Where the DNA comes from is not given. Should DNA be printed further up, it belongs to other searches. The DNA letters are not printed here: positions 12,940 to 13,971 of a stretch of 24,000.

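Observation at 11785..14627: Four tandem paralogs of an unrecognised secreted protein family with conserved ends and a hypervariable centre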

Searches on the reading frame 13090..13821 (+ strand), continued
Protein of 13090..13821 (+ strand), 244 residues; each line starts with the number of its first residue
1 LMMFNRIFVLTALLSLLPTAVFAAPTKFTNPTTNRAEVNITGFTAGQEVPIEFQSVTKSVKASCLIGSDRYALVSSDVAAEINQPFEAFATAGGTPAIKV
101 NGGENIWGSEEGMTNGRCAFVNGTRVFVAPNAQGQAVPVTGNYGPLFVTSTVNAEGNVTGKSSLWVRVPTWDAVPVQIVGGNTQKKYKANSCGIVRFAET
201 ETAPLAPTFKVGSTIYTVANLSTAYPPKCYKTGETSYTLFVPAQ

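Call 73: get_annotated_region(hit=H5, flank=12000)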
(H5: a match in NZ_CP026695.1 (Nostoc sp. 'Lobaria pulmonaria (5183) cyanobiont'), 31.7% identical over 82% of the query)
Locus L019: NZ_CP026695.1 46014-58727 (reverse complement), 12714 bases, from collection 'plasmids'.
description: Nostoc sp. 'Lobaria pulmonaria (5183) cyanobiont' strain 5183 plasmid pNLP3, complete sequence
organism: Nostoc sp. 'Lobaria pulmonaria (5183) cyanobiont' (NCBI taxid 1618022)
taxonomy: Bacteria; Cyanobacteriota; Cyanophyceae; Nostocales; Nostocaceae; Nostoc; Nostoc sp. 'Lobaria pulmonaria (5183) cyanobiont'
host: -; source: Lobaria pulmonaria thallus,lichen thallus; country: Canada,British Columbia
typing (MOB-suite, as given by PLSDB): non-mobilizable
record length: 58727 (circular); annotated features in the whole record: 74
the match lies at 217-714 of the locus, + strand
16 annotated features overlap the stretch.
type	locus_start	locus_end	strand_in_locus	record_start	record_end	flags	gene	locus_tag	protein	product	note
CDS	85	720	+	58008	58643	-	-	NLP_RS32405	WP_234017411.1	hypothetical protein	-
CDS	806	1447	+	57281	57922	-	-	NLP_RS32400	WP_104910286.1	hypothetical protein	-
CDS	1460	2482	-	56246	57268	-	-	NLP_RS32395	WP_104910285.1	hypothetical protein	-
CDS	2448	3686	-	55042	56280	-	-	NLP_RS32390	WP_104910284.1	hypothetical protein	-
CDS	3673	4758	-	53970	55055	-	-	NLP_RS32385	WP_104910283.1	DUF87 domain-containing protein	-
CDS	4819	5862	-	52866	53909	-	-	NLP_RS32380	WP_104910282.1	metal-dependent hydrolase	-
CDS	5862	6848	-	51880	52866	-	-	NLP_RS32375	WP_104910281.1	AAA family ATPase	-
CDS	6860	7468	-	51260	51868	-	-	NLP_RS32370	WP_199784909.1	hypothetical protein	-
CDS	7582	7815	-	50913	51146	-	-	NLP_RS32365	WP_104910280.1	hypothetical protein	-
CDS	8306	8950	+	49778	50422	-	-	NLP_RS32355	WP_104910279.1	AAA family ATPase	-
CDS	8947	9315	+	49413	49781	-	-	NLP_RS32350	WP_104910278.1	CopG family transcriptional regulator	-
CDS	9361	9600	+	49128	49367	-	-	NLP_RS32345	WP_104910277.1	hypothetical protein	-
CDS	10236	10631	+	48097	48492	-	-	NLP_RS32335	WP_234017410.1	hypothetical protein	-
CDS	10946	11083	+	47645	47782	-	-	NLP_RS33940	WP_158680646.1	hypothetical protein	-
CDS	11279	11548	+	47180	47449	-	-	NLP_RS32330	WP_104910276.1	ribbon-helix-helix domain-containing protein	-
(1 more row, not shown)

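Call 90: search_protein_families(library=phrogs, proteins=[window:13096-13821:+, P0091], max_evalue=0.01)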
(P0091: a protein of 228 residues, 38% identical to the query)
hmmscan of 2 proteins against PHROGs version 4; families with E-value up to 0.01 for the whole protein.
window:13096-13821:+ (242 aa): 0 families

P0091 (228 aa): 0 families

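Call 91: search_protein_families(library=padloc, proteins=[window:13096-13821:+, P0091], max_evalue=0.01)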
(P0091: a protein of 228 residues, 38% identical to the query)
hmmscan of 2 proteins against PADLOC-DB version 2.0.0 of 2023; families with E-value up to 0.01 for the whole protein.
window:13096-13821:+ (242 aa): 0 families

P0091 (228 aa): 0 families

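Call 92: search_solved_structures(query=A6, max_evalue=10)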
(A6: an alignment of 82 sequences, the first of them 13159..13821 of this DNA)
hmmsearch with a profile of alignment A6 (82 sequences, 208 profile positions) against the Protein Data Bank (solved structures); distinct sequences matched with E-value up to 10: 1.
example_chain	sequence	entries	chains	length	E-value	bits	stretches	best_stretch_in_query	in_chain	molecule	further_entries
4r7v_A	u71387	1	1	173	2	11.4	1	35-84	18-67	Arrestin domain-containing protein 3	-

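Call 97: search_protein_families(library=pfam, proteins=[L018:9178-10446:+, L016:13836-15521:+, L016:12767-13903:+, L019:806-1444:+, L015:12539-13669:-, L015:13977-17276:-, L017:17821-18426:-], max_evalue=0.01)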
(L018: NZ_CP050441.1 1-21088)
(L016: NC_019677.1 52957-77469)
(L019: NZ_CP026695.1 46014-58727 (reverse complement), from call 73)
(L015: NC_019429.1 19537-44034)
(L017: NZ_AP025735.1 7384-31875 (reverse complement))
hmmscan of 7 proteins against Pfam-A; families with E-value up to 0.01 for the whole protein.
L018:9178-10446:+ (423 aa): 0 families

L016:13836-15521:+ (562 aa): 0 families

L016:12767-13903:+ (379 aa): 1 family
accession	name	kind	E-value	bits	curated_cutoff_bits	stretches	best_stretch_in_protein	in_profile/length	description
PF04932.20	Wzy_C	-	6.7e-14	52.4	31.7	1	158-289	6-149/149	O-Antigen ligase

L019:806-1444:+ (213 aa): 0 families

L015:12539-13669:- (376 aa): 0 families

L015:13977-17276:- (1099 aa): 1 family
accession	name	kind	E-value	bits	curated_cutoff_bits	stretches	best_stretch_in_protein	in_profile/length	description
PF07905.16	PucR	-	0.0038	17.9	33.5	0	190-269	27-102/118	Purine catabolism regulatory protein-like family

L017:17821-18426:- (201 aa): 0 families

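Call 98: find_related_loci(query=A5, collection=viral_contigs, flank=8000)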
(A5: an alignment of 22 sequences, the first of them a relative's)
Query A5 (228 aa) in viral_contigs; peptide patterns used: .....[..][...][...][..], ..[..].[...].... (x = any residue, [..] = any of these).
103 stretches matched a pattern, but none encodes a relative of the query by tblastn (E <= 1e-3).
